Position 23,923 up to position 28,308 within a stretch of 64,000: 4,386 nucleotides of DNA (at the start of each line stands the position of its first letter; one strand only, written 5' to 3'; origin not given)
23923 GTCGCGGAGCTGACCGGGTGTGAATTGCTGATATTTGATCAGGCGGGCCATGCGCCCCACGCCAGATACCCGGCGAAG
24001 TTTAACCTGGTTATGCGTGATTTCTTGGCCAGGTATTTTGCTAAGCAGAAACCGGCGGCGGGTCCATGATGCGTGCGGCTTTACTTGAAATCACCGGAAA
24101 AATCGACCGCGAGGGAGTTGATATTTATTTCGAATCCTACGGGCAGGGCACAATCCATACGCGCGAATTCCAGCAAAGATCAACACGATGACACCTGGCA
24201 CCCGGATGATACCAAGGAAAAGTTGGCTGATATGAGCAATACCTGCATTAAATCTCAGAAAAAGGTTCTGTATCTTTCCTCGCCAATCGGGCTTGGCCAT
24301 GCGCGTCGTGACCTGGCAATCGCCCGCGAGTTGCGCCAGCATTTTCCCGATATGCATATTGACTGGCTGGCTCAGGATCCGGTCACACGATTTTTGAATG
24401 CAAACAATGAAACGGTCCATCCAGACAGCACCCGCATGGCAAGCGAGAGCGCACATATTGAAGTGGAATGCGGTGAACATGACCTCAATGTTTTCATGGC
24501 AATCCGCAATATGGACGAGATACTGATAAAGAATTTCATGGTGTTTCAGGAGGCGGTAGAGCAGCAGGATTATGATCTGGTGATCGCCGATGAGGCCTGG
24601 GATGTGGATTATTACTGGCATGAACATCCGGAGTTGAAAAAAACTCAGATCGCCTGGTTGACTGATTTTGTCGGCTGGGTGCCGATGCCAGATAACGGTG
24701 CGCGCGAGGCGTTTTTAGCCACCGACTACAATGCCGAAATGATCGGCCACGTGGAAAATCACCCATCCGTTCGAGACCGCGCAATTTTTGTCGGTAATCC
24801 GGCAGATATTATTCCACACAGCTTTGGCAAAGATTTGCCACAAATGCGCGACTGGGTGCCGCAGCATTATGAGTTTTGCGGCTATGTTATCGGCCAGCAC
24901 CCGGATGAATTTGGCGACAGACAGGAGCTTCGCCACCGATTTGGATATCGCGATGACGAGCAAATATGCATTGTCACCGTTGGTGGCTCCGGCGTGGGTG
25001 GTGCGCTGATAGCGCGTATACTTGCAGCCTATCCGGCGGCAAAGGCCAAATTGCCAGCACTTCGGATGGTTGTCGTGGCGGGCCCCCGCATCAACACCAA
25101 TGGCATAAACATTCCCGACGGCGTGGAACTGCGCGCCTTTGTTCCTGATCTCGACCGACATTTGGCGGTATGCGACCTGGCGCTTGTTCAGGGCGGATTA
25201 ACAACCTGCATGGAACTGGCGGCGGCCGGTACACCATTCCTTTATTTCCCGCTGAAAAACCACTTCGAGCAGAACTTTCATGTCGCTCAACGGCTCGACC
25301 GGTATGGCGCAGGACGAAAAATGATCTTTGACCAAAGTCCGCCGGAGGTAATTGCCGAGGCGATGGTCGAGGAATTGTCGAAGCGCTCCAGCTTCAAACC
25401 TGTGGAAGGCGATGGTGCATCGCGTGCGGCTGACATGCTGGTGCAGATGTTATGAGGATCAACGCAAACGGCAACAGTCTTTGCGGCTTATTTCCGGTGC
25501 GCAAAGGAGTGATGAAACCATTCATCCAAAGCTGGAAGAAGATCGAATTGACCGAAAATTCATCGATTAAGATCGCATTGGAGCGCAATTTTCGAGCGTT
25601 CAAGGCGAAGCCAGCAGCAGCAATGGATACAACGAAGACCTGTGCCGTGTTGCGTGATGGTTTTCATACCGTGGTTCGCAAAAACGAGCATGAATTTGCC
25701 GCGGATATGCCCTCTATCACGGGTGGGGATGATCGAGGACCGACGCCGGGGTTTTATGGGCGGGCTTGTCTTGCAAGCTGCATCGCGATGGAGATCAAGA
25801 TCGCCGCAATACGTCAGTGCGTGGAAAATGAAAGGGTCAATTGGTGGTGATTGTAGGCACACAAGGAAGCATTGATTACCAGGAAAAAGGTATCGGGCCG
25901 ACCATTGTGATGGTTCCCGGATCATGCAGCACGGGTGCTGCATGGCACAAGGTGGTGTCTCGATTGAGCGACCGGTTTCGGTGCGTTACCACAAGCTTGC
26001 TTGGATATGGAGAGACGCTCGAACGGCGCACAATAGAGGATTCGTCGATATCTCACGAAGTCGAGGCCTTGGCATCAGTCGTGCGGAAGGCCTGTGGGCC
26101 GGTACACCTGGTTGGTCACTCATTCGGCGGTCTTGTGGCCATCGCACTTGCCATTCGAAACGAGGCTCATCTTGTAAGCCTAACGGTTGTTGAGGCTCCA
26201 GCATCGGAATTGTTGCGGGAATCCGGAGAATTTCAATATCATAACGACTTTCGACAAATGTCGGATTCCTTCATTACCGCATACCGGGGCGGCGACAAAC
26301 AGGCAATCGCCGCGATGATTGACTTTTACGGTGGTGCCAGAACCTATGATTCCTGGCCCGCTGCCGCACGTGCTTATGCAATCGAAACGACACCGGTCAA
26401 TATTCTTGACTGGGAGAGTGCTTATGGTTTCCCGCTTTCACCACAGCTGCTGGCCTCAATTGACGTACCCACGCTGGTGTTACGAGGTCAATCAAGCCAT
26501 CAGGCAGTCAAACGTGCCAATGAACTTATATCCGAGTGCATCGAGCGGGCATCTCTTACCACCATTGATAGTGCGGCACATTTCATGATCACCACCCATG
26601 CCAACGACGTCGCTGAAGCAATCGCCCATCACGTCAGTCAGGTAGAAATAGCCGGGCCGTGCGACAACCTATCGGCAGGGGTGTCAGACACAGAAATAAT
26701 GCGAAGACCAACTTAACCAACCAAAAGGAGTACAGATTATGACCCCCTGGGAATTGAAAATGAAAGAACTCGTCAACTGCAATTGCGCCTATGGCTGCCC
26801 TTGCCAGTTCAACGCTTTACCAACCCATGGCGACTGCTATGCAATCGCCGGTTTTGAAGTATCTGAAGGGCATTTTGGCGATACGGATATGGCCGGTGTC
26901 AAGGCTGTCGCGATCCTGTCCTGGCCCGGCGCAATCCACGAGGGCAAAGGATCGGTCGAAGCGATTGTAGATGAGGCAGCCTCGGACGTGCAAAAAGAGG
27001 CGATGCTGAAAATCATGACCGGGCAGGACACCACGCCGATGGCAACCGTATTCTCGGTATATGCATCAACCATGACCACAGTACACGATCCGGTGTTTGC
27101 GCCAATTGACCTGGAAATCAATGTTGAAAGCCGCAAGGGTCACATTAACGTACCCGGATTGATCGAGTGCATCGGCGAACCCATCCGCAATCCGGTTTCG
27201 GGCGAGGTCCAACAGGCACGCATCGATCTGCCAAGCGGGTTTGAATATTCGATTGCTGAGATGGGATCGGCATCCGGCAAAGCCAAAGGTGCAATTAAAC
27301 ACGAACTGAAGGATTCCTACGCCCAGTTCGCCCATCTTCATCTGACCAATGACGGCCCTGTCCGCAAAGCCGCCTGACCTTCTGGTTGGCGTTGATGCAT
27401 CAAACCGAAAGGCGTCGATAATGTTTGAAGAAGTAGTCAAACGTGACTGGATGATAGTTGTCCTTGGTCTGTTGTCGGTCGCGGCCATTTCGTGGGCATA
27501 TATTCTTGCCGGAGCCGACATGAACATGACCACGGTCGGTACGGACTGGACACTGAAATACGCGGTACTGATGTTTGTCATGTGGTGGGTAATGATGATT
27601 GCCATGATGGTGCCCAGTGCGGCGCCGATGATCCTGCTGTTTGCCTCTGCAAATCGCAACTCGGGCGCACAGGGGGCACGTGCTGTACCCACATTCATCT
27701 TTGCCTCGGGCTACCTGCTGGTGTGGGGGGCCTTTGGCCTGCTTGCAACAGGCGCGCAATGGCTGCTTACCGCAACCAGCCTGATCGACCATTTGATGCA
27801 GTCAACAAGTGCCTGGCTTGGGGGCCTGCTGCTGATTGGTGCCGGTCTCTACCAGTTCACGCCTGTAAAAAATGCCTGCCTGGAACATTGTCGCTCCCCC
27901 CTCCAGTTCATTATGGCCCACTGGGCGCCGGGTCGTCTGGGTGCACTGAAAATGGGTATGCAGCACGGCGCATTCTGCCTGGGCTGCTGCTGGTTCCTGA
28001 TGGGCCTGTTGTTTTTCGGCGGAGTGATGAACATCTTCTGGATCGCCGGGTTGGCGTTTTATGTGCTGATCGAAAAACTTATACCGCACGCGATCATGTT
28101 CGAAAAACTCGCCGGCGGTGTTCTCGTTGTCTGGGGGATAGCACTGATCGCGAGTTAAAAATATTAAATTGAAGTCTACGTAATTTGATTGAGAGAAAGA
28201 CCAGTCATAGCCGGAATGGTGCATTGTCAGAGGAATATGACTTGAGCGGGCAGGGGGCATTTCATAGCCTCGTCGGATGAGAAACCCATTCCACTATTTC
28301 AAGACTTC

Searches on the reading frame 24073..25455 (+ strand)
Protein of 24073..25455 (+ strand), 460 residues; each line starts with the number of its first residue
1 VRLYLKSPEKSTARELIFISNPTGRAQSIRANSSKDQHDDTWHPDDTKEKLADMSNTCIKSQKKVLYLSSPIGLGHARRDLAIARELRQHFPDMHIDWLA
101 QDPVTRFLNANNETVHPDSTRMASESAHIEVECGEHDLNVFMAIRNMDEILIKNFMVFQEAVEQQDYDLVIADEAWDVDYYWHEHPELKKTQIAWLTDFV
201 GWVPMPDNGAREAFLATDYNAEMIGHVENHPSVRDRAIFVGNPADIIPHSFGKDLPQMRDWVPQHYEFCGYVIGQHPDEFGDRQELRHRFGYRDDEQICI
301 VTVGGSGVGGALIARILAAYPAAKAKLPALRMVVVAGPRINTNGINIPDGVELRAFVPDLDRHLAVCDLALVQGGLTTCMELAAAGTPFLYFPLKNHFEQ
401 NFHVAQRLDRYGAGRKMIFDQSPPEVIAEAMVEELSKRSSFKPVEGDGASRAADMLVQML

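Call 23: search_protein_families(library=pfam, proteins=[window:24073-25455:+], max_evalue=0.00001)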
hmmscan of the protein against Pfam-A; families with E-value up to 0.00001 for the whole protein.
window:24073-25455:+ (460 aa): 1 family
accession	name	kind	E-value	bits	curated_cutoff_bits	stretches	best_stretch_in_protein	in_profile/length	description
PF04101.22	Glyco_tran_28_C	-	1.4e-07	32.1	22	1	301-440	3-146/166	Glycosyltransferase family 28 C-terminal domain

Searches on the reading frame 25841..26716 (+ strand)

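Call 23: search_protein_families(library=pfam, proteins=[window:25841-26716:+], max_evalue=0.00001)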
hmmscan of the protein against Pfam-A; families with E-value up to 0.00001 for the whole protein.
window:25841-26716:+ (291 aa): 3 families
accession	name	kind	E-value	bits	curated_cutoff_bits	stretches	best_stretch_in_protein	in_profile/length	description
PF12697.13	Abhydrolase_6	-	1.2e-19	72.3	26.3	1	22-260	1-217/217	Alpha/beta hydrolase family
PF00561.26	Abhydrolase_1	-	9.2e-16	58.7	25.8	1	20-253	1-244/245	alpha/beta hydrolase fold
PF00975.26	Thioesterase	-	2.9e-06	28.1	26.4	0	21-110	2-90/226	Thioesterase domain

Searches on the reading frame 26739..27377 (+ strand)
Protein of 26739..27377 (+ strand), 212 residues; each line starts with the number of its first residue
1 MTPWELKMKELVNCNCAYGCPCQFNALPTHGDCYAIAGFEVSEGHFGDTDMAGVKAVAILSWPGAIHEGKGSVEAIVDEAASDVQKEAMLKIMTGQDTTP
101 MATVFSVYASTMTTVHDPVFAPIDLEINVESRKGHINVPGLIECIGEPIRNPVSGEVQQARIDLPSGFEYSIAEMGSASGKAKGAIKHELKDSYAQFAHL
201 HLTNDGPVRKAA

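Call 23: search_protein_families(library=pfam, proteins=[window:26739-27377:+], max_evalue=0.00001)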
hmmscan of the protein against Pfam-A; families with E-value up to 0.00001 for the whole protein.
window:26739-27377:+ (212 aa): 1 family
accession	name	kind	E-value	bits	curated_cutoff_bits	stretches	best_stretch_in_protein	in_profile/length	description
PF07040.16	DUF1326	-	8.5e-50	169.8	25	1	13-191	2-174/177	Protein of unknown function (DUF1326)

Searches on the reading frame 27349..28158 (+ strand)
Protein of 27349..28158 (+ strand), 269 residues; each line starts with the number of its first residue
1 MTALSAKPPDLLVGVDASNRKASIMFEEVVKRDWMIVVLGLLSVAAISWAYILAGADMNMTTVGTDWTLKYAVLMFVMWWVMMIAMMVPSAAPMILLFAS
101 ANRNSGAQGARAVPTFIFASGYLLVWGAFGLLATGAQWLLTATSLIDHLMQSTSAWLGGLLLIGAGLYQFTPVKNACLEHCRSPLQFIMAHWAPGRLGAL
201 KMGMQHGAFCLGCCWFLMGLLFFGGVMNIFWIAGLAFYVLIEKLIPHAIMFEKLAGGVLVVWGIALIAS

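Call 23: search_protein_families(library=pfam, proteins=[window:27349-28158:+], max_evalue=0.00001)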
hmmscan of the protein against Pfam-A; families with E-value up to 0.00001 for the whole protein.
window:27349-28158:+ (269 aa): 1 family
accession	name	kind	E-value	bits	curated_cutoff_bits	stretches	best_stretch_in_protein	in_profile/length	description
PF09948.15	PpoB2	-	4.6e-66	222.8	28.7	1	76-265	1-187/188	Copper chaperone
